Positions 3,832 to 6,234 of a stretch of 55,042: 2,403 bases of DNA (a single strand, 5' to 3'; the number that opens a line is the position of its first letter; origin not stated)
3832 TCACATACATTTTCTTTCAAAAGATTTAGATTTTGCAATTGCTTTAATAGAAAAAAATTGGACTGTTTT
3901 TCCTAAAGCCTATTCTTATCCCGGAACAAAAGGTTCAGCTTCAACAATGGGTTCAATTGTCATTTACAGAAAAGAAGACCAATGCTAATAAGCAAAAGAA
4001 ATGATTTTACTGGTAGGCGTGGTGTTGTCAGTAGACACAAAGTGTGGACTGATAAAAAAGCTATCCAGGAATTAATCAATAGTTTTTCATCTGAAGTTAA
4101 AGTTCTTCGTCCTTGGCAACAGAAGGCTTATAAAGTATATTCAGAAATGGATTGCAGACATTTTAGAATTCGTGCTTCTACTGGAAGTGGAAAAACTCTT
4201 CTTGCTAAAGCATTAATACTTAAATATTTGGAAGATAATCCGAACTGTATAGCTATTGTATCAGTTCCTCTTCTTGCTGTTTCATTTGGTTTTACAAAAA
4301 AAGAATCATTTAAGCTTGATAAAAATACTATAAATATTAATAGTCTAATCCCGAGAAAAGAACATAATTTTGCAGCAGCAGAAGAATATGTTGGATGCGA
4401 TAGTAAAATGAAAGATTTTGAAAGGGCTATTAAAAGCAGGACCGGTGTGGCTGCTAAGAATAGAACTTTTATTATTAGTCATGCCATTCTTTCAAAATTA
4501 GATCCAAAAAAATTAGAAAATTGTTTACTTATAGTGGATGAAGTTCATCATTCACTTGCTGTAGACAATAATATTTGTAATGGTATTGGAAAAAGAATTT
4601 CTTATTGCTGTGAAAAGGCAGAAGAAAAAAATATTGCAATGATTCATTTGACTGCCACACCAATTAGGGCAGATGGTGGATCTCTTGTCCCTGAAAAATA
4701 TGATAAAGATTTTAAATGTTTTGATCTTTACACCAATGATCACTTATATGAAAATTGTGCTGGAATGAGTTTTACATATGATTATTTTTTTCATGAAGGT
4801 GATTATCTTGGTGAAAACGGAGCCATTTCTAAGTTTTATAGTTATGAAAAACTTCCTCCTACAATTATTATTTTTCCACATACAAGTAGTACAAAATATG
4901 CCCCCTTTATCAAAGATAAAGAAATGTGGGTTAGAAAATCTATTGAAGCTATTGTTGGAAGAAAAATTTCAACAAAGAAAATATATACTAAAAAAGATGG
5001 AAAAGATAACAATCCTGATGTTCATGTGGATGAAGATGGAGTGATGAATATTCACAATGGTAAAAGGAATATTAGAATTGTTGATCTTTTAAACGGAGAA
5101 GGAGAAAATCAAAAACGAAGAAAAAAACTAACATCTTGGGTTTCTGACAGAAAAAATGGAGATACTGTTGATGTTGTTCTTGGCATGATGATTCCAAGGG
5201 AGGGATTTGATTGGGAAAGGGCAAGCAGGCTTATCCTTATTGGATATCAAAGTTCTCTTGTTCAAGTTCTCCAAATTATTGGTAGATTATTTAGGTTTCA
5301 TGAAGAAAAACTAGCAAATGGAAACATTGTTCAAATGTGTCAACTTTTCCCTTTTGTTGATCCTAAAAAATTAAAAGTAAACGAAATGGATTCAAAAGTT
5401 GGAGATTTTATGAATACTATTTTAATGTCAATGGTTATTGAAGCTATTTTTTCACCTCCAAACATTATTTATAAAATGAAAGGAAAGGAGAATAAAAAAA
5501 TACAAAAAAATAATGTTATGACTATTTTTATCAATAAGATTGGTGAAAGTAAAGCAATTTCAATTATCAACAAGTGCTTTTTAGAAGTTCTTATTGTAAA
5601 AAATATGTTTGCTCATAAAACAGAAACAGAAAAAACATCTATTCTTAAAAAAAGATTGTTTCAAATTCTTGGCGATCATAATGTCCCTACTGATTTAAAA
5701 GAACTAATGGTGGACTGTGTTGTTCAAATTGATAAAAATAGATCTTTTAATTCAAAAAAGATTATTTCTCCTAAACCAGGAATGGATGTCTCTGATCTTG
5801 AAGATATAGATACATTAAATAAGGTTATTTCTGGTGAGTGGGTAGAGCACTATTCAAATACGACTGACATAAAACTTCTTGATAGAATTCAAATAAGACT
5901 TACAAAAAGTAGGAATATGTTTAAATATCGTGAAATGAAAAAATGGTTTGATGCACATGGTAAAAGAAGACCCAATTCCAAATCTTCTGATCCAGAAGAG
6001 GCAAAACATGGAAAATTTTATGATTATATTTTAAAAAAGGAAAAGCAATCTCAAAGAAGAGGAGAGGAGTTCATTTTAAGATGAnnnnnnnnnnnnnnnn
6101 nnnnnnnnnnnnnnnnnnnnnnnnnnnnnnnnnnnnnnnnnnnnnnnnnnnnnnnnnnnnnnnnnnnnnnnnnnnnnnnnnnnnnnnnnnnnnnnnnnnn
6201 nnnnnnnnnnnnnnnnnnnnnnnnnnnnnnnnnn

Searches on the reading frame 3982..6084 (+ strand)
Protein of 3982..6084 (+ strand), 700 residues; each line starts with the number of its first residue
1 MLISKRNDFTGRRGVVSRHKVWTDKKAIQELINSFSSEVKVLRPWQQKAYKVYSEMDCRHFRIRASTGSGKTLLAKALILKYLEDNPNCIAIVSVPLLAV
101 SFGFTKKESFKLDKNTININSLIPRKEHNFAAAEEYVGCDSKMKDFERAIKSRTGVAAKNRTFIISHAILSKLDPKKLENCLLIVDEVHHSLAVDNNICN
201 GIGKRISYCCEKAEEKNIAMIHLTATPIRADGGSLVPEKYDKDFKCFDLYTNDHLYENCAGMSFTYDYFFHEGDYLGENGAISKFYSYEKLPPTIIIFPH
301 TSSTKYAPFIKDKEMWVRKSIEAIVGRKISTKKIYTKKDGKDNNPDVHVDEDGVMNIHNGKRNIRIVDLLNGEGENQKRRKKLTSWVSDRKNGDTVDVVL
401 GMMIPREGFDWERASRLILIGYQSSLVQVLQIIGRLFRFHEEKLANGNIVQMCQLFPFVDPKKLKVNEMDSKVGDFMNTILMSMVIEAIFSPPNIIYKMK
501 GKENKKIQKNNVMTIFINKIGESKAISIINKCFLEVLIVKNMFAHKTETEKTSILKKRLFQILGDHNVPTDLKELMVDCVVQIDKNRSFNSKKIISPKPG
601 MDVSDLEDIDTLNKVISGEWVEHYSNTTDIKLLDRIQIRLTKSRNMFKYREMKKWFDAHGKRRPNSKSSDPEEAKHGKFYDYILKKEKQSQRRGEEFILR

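Call 22: search_protein_families(library=pfam, proteins=[window:3982-6084:+], max_evalue=0.001)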
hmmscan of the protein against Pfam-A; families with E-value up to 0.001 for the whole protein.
window:3982-6084:+ (700 aa): 3 families
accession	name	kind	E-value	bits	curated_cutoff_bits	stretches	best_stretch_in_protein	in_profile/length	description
PF04851.21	ResIII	-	1.4e-09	38.5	22.5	1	41-229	3-164/164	Type III restriction enzyme, res subunit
PF00270.35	DEAD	-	4.7e-08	33.4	26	1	44-228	2-161/167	DEAD/DEAH box helicase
PF13401.12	AAA_22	-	0.00037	21.3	27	0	65-192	12-96/130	AAA domain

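Call 70: search_dna_similar(query=window:3982-6084:+, collection=phages, mode=protein, max_rows=10, max_evalue=0.00001)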
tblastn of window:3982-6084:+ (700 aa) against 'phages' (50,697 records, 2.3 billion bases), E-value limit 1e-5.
Records with a match: 1; places in all: 1; records where one place covers at least 80% of the query: 0.
Best place of each record, by identity: <60% 1.
By first word of the organism name: Ralstonia 1.
By host as written in the record: Ralstonia solanacearum Race 3, Biovar 1 1.
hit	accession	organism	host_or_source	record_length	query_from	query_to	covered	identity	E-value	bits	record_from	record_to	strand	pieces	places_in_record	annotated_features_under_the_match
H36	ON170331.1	Ralstonia phage YO199.nanopore_3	Ralstonia solanacearum Race 3, Biovar 1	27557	33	500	67%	23.3%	8e-15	85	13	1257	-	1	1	record has no annotation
